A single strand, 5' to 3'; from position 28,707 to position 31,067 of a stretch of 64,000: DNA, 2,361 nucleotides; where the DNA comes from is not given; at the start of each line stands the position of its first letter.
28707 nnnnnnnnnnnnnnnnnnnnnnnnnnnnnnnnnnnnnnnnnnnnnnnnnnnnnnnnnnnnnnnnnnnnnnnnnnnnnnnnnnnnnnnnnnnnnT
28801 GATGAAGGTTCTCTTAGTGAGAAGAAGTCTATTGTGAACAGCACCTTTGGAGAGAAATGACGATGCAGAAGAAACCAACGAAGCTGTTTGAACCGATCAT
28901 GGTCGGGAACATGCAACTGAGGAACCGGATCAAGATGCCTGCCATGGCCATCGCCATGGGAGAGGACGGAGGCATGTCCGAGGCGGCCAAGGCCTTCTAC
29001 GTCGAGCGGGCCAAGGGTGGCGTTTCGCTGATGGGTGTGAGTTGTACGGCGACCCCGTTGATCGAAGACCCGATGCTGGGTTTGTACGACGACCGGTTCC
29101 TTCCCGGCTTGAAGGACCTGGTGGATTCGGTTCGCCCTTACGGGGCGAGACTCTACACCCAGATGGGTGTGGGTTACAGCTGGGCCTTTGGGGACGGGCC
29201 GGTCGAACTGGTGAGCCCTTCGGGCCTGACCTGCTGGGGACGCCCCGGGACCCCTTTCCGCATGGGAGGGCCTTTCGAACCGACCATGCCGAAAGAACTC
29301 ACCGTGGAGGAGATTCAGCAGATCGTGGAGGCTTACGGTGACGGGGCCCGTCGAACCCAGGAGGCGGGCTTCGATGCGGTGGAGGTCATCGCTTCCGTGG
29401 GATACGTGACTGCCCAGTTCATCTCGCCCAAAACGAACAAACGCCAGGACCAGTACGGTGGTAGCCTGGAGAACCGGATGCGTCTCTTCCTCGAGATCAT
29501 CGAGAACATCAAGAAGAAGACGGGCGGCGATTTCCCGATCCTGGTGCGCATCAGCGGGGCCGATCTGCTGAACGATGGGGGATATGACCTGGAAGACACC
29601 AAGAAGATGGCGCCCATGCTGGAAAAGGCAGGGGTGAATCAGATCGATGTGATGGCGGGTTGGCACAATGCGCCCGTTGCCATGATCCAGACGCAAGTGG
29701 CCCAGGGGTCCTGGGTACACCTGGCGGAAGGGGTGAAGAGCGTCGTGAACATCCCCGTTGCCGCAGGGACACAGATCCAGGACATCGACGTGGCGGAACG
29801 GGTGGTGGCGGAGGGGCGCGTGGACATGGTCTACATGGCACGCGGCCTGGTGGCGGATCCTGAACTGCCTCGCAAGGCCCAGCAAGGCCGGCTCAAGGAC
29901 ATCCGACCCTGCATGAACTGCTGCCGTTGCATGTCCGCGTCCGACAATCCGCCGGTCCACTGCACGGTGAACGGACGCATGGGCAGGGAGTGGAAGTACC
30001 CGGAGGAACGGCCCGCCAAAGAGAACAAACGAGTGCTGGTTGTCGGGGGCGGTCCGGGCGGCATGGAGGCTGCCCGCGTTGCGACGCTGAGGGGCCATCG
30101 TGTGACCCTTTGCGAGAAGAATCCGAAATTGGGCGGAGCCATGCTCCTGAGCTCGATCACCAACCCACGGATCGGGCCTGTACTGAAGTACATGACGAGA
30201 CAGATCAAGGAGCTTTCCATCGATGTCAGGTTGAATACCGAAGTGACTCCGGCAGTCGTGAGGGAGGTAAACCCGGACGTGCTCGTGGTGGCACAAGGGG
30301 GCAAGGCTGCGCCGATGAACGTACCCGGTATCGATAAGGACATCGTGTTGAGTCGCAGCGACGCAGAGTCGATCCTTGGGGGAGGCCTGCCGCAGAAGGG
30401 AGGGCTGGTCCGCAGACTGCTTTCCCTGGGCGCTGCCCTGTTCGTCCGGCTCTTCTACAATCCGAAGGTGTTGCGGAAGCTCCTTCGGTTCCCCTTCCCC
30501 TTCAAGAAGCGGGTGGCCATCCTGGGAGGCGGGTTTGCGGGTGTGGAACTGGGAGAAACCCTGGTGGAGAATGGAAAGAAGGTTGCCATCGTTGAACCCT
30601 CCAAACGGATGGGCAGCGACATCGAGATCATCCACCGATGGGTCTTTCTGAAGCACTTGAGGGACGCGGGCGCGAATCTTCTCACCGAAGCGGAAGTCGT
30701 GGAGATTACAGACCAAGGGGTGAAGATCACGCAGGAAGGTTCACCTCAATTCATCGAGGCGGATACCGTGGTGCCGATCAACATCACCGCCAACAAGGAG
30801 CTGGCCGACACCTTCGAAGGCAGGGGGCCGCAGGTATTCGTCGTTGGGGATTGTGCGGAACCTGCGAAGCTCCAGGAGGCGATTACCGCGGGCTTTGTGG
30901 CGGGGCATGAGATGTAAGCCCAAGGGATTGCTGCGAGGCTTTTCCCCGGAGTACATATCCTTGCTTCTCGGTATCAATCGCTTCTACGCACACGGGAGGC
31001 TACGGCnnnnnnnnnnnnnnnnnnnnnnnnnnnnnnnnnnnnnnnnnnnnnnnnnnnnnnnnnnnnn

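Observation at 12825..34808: Paralog swarm: eight CrtI-family genes plus GGR-like reductases within 22 kb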

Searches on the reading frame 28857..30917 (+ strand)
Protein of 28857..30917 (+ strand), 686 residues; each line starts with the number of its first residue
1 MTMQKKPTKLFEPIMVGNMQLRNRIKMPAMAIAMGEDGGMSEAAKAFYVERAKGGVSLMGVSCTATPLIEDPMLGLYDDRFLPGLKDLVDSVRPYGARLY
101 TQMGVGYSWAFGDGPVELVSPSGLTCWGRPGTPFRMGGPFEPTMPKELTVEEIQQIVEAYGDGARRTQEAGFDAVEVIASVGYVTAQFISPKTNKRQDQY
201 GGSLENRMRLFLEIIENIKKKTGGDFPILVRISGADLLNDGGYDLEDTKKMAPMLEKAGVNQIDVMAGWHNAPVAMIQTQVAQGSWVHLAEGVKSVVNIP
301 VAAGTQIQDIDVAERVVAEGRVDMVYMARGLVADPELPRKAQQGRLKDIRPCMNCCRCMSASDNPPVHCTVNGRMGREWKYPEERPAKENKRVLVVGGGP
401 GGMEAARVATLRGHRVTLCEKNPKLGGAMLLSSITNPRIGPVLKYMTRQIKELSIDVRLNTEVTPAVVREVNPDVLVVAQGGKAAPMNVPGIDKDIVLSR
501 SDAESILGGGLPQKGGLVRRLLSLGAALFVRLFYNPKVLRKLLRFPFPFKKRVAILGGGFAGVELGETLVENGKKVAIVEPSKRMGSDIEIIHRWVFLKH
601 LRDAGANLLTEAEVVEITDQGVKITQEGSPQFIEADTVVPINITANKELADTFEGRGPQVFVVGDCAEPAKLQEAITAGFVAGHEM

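Call 5: search_protein_families(library=pfam, proteins=[window:28857-30917:+], max_evalue=0.001)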
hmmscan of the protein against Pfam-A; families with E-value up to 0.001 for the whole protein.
window:28857-30917:+ (686 aa): 14 families
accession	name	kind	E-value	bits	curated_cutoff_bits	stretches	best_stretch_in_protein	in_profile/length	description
PF00724.26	Oxidored_FMN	-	1.6e-65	222.1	27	1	9-346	1-340/342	NADH:flavin oxidoreductase / NADH oxidase family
PF07992.20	Pyr_redox_2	-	5.4e-26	92.1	26.1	2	392-675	2-287/291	Pyridine nucleotide-disulphide oxidoreductase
PF00070.33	Pyr_redox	-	1.3e-17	64.5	22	2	552-623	1-72/82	Pyridine nucleotide-disulphide oxidoreductase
PF13450.12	NAD_binding_8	-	3.6e-11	43.6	21.9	1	395-430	1-36/68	NAD(P)-binding Rossmann-like domain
PF12831.13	FAD_oxidored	-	2.9e-10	40.4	27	1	393-429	2-38/416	FAD dependent oxidoreductase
PF03486.20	HI0933_like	-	3.8e-09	36.8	50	1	392-432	2-42/244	HI0933-like protein Rossmann domain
PF00890.30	FAD_binding_2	-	1.5e-08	34.7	20.4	1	393-432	2-41/414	FAD binding domain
PF01266.30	DAO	-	4.3e-08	33.5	27.9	0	392-428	1-38/353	FAD dependent oxidoreductase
PF13738.12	Pyr_redox_3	-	8.3e-08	32.3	30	0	387-476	161-246/305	Pyridine nucleotide-disulphide oxidoreductase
PF01262.27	AlaDh_PNT_C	-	1.8e-06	28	23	0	391-424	29-62/214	Alanine dehydrogenase/PNT, C-terminal domain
PF01494.25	FAD_binding_3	-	1.7e-05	24.6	22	0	392-423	3-34/349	FAD binding domain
PF01134.28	GIDA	-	4.1e-05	23.2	22.1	0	393-425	2-34/391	Glucose inhibited division protein A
PF01207.24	Dus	-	0.00034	20.3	20.4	1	191-347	90-236/311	Dihydrouridine synthase (Dus)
PF13241.12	NAD_binding_7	-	0.00066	20.7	22.1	0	550-584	7-43/104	Putative NAD(P)-binding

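Call 33: search_protein_families(library=ncbifam, proteins=[window:28857-30917:+], max_evalue=1e-10)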
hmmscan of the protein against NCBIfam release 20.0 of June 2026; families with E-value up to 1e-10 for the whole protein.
window:28857-30917:+ (686 aa): 16 families
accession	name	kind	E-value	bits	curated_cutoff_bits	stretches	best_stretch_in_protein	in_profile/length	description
TIGR03997.1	mycofact_OYE_2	equivalog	1.4e-120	403.6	793.15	1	9-501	1-492/645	mycofactocin system FadH/OYE family oxidoreductase 2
NF041087.1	bile_acid_BaiCD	equivalog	1.4e-117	393.5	825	2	9-502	3-494/642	bile acid Fe-S flavoenzyme BaiCD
NF045599.1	bili_reduct_long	exception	1.3e-108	364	750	2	10-499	1-492/641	bilirubin reductase, long form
NF010047.0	PRK13523.1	equivalog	7.2e-56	189.6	431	1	8-349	3-328/339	NADPH dehydrogenase NamA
TIGR03996.1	mycofact_OYE_1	hypoth_equivalog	1.4e-52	179.1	627.9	1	10-498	2-484/633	mycofactocin system FadH/OYE family oxidoreductase 1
NF045592.1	bili_reduct_N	equivalog_domain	2.1e-51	175.2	425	1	146-371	130-362/363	bilirubin reductase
NF006101.0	PRK08255.1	equivalog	6.3e-46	156.8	1078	1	4-337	393-726/768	bifunctional salicylyl-CoA 5-hydroxylase/oxidoreductase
NF007899.0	PRK10605.1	subfamily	1.3e-27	97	403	1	8-343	4-339/365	N-ethylmaleimide reductase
NF009410.0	PRK12771.1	subfamily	6.7e-19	67.9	516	1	371-470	120-219/566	NAD(P)-binding protein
NF042949.2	3PPDioc_HcaD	equivalog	5.6e-14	51.7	450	0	547-651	139-246/386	3-phenylpropionate/cinnamic acid dioxygenase ferredoxin--NAD(+) reductase subunit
NF041682.1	ant_diox_AndAa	equivalog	2.4e-12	46.2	650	0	530-652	129-250/406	anthranilate 1,2-dioxygenase system ferredoxin--NAD(+) reductase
NF009454.0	PRK12814.1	equivalog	6.3e-12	44.6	916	0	340-499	140-306/657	putative NADPH-dependent glutamate synthase small subunit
NF003437.0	PRK04965.1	equivalog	2.3e-11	43.3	392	0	551-651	142-245/378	NADH:flavorubredoxin reductase NorW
NF045663.1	diclust_near_Sec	equivalog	4.4e-11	41.6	530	0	386-511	102-228/759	pyridine nucleotide-disulfide oxidoreductase/dicluster-binding protein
NF005560.0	PRK07233.1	equivalog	4.5e-11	42.2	252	0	392-429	2-39/435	hypothetical protein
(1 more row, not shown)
